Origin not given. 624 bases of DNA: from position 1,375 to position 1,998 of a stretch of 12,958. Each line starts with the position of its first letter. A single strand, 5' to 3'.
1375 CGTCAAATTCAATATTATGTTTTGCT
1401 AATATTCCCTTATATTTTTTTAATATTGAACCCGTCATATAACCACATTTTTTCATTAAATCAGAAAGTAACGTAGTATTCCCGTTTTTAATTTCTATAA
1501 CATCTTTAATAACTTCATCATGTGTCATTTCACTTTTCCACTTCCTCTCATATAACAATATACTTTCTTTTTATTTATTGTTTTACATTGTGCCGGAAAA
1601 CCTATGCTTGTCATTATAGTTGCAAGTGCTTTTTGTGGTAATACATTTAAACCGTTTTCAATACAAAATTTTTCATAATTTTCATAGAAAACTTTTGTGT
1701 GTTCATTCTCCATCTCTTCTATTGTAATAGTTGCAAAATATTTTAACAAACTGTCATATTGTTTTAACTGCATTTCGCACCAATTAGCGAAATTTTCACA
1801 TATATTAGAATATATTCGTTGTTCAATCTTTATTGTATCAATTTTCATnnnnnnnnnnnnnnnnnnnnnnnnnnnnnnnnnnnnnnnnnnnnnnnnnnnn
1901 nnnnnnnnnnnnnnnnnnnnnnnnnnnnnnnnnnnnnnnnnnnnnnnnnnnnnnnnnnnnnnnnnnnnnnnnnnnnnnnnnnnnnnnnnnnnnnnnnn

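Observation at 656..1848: Sigma-70-family factor, translationally coupled to a small winged-helix-like ORF, at the promoter-distal end of a 13-kb phage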

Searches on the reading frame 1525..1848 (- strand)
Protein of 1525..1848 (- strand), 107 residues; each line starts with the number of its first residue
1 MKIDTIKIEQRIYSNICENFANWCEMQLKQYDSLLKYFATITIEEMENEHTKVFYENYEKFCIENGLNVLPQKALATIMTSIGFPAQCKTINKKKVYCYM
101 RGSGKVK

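Call 3: search_protein_families(library=pfam, proteins=[window:1525-1848:-], max_evalue=1)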
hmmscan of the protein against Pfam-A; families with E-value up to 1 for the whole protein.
window:1525-1848:- (107 aa): 3 families
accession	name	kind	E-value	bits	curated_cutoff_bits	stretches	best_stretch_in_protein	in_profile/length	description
PF11968.14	Bmt2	-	0.024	14.9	20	1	61-104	154-196/221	25S rRNA (adenine(2142)-N(1))-methyltransferase, Bmt2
PF03161.18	LAGLIDADG_2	-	0.026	14.9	25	1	12-88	43-113/168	LAGLIDADG DNA endonuclease family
PF09079.17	Cdc6_C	-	0.1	13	25.1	1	49-82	29-62/96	CDC6, C terminal winged helix domain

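Call 4: search_protein_families(library=phrogs, proteins=[window:1525-1848:-], max_evalue=0.1)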
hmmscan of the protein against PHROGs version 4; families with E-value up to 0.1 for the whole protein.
window:1525-1848:- (107 aa): 3 families
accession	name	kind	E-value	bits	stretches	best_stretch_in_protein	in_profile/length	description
phrog_864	-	DNA, RNA and nucleotide metabolism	0.00099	18.6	1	32-83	547-600/1064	DNA primase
phrog_6088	-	DNA, RNA and nucleotide metabolism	0.0026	17.3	1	30-92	689-754/772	DNA primase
phrog_1829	-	DNA, RNA and nucleotide metabolism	0.027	13.6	1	30-100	682-751/772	DNA primase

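Call 8: search_protein_families(library=ncbifam, proteins=[window:1525-1848:-], max_evalue=1)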
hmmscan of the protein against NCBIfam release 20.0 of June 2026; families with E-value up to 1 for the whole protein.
window:1525-1848:- (107 aa): 0 families

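Call 40: find_homologous_proteins(query=A4, max_evalue=0.001)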
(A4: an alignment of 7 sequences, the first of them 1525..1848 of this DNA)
Query A4 (7 sequences) (107 aa, profile of the alignment): 50 proteins with E <= 0.001 among 308 candidates.
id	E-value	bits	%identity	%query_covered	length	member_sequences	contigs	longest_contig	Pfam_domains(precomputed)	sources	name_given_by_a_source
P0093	3.9e-40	154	96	100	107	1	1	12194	-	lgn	-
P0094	4.0e-40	154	98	100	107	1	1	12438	-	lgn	-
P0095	5.5e-40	154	98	100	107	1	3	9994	-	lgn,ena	-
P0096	6.3e-40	154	97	100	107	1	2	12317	-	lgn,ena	-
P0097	6.5e-40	154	96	100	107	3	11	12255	-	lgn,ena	-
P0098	6.9e-40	154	99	100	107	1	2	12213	-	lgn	-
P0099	7.2e-40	153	97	100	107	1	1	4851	-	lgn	-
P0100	7.9e-40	153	98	100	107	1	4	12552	-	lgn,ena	-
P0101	8.4e-40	153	38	79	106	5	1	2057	PF02257.22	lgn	-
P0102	9.8e-40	153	99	100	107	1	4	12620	-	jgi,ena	jgi:hypothetical protein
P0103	1.1e-39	153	98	100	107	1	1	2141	-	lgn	-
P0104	1.2e-39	153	98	100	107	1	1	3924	-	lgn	-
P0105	1.2e-39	153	97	100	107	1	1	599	-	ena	-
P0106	1.2e-39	153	100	100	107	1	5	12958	-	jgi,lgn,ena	jgi:hypothetical protein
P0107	1.3e-39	153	99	100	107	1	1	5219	-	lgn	-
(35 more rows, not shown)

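Call 60: search_solved_structures(query=A6, max_evalue=10, show_alignments=2)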
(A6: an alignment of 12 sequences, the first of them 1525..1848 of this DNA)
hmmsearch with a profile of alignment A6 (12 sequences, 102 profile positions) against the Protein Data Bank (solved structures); distinct sequences matched with E-value up to 10: 11.
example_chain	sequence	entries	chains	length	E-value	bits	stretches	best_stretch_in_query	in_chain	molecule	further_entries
2qby_A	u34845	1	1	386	0.013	19.1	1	34-82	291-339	Cell division control protein 6 homolog 1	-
9hnh_A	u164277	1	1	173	0.033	17.9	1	10-101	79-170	Chains: A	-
1dp7_P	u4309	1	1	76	0.19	15.4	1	41-99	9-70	MHC CLASS II TRANSCRIPTION FACTOR HRFX1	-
7dni_M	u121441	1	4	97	0.34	14.6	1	9-30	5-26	Mitochondrial antiviral-signaling protein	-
4p4h_I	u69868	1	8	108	0.39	14.5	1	9-30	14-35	Mitochondrial antiviral-signaling protein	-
5m4a_A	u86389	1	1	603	0.47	14.2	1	30-81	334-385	Neutral trehalase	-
5nis_A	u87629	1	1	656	0.53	14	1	30-81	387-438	Neutral trehalase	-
5jta_A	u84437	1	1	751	0.62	13.8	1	30-81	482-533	Neutral trehalase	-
5n6n_C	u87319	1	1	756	0.63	13.8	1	30-81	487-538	Neutral trehalase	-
8zjr_M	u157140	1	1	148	1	13.1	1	51-82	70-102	DNA-binding protein RFX5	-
4hsb_A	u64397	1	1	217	1.3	12.8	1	38-88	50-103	Probable DNA-3-methyladenine glycosylase 2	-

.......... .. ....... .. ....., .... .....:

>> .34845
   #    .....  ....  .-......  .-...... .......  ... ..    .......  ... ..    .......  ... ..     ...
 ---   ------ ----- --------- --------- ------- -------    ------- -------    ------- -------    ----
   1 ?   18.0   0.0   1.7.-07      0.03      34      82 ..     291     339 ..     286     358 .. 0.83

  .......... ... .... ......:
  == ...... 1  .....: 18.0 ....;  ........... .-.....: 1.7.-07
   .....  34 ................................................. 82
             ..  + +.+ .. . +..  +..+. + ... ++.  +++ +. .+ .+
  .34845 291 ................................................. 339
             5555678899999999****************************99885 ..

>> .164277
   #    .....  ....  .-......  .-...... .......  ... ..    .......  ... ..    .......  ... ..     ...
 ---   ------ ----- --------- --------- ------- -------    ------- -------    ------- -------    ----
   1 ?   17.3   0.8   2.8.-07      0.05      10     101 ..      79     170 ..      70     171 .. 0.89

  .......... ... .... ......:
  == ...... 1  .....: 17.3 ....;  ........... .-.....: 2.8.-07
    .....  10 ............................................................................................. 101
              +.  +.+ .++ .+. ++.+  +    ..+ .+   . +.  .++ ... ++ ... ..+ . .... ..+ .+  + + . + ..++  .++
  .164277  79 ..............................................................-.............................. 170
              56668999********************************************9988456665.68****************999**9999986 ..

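Call 66: predict_structure(alignment_id=A6)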
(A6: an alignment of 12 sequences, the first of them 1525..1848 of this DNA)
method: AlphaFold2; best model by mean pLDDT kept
length: 107 residues; sequences in the alignment: 12
mean_pLDDT: 90.1   pTM: 0.71
mean pLDDT of the five models: 90.1, 89.8, 89.5, 89.5, 89.3
residues with pLDDT >= 90: 79; 70-90: 23; 50-70: 2; < 50: 3
segments of 3 or more residues with pLDDT < 50: 105-107
pLDDT, mean of each block of 10 residues (from residue 1): 89 92 88 94 92 96 96 93 92 90 62
secondary structure, 60 per line:
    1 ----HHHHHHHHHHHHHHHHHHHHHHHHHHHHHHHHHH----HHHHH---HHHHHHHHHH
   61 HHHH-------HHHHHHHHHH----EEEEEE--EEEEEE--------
elements in order: H5-38 H43-47 H51-64 H72-81 E86-91 E94-99

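Call 71: fold_search(model_id=the predicted structure, library=pdb)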
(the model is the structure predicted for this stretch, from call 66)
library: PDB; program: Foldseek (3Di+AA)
matches with E <= 10: 157; with E <= 0.001: 0
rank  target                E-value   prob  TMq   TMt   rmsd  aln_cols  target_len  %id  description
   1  2qby_A                2.0e-01  0.44  0.38  0.13  12.7       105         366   14  Crystal structure of a heterodimer of Cdc6/Orc1 initiators bound to origin DNA (from S. solfataricus) (released 2007-09-11)
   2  4pgg_A                4.9e-01  0.23  0.36  0.13  11.5       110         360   14  Caffeic acid O-methyltransferase from Sorghum bicolor (released 2014-07-02)
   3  8zjr_M                9.8e-01  0.28  0.35  0.44   6.3        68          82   22  Structure of nucleosome-bound RFX5 complex (released 2025-08-13)
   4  4pgh_B                1.1e+00  0.13  0.33  0.13  10.4       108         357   15  Caffeic acid O-methyltransferase from Sorghum bicolor (released 2014-07-02)
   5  2qby_B                1.2e+00  0.35  0.38  0.13   4.3        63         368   13  Crystal structure of a heterodimer of Cdc6/Orc1 initiators bound to origin DNA (from S. solfataricus) (released 2007-09-11)
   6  4ejo_A                1.2e+00  0.16  0.38  0.36   6.4        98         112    9  Crystal structure of padr family transcriptional regulator from Eggerthella lenta DSM 2243 (released 2012-04-25)
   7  4pgh_D                1.3e+00  0.12  0.34  0.14  10.7       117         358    9  Caffeic acid O-methyltransferase from Sorghum bicolor (released 2014-07-02)
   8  3ez9_A                1.3e+00  0.08  0.24  0.09  14.9       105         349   13  Partition Protein (released 2009-06-02)
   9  5ctc_C                1.4e+00  0.09  0.15  0.04   5.7        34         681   15  Humanized yeast ACC carboxyltransferase domain bound to tert-butyl 7-[(7-methyl-1H-indazol-5-yl)carbonyl]-2,7-diazaspi (released 2015-10-14)
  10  5ctc_A                1.4e+00  0.09  0.15  0.04   5.7        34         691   15  Humanized yeast ACC carboxyltransferase domain bound to tert-butyl 7-[(7-methyl-1H-indazol-5-yl)carbonyl]-2,7-diazaspi (released 2015-10-14)
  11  4pgh_A                1.6e+00  0.10  0.33  0.13  10.3       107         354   15  Caffeic acid O-methyltransferase from Sorghum bicolor (released 2014-07-02)
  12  5ctc_B                1.6e+00  0.08  0.15  0.04   5.8        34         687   15  Humanized yeast ACC carboxyltransferase domain bound to tert-butyl 7-[(7-methyl-1H-indazol-5-yl)carbonyl]-2,7-diazaspi (released 2015-10-14)
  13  3tvu_C                1.7e+00  0.08  0.15  0.04   5.7        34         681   15  Crystal Structure of the humanized carboxyltransferase domain of yeast Acetyl-coA caroxylase in complex with compound  (released 2011-10-19)
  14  3tz3_C                1.8e+00  0.08  0.15  0.04   5.7        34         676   15  Crystal Structure of the humanized carboxyltransferase domain of yeast Acetyl-coA caroxylase in complex with compound  (released 2011-10-19)
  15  3tv5_A                1.8e+00  0.08  0.15  0.04   5.7        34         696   15  Crystal Structure of the humanized carboxyltransferase domain of yeast Acetyl-coA caroxylase in complex with compound  (released 2011-10-19)
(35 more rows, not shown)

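Call 75: fold_search(model_id=the predicted structure, library=viral)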
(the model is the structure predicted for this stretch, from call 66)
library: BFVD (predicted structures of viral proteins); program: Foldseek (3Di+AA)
matches with E <= 10: 477; with E <= 0.001: 0
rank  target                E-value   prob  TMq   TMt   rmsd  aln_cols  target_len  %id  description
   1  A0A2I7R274            9.9e-03  1.00  0.43  0.31   1.9        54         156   18  (no name in the UniProt tables at hand)
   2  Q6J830                9.9e-03  1.00  0.42  0.45   3.8        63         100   21  Pas1 [Actinoplanes phage phiAsp2]
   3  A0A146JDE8            2.4e-02  0.99  0.50  0.22   4.0        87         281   18  (no name in the UniProt tables at hand)
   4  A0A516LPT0            3.7e-02  0.91  0.46  0.39  14.1       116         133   17  (no name in the UniProt tables at hand)
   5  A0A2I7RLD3            3.9e-02  0.99  0.42  0.29   2.1        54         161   18  (no name in the UniProt tables at hand)
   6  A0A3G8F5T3            4.8e-02  0.98  0.40  0.44   2.7        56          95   18  (no name in the UniProt tables at hand)
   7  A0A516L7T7            4.8e-02  0.89  0.45  0.07  12.1       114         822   20  (no name in the UniProt tables at hand)
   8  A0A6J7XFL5            5.5e-02  0.95  0.47  0.08   9.1       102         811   15  COG3378 Phage associated DNA primase [uncultured Caudovirales phage]
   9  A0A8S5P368            5.9e-02  0.99  0.48  0.18   2.8        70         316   21  DsDNA helicase [Myoviridae sp. ctoIO8]
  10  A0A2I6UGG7            7.3e-02  0.99  0.44  0.07   1.8        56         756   21  Topoisomerase-primase domain-containing protein [Salinibacter phage M8CR30-4]
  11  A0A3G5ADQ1            7.8e-02  0.96  0.44  0.08   4.5        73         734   19  Highly derived d5-like helicase-primase: PROVISIONAL [Satyrvirus sp.]
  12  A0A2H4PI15            8.9e-02  0.95  0.41  0.16   4.2        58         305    9  (no name in the UniProt tables at hand)
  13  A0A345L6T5            8.9e-02  0.63  0.30  0.05   5.3        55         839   22  DNA primase [Serratia phage Scapp]
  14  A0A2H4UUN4            1.2e-01  0.57  0.38  0.16  12.4       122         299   10  Bacteriophage T5 Orf172 DNA-binding domain-containing protein [Bodo saltans virus]
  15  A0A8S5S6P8            1.4e-01  0.84  0.44  0.09   3.6        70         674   13  DsDNA helicase [Podoviridae sp. ctsUe5]
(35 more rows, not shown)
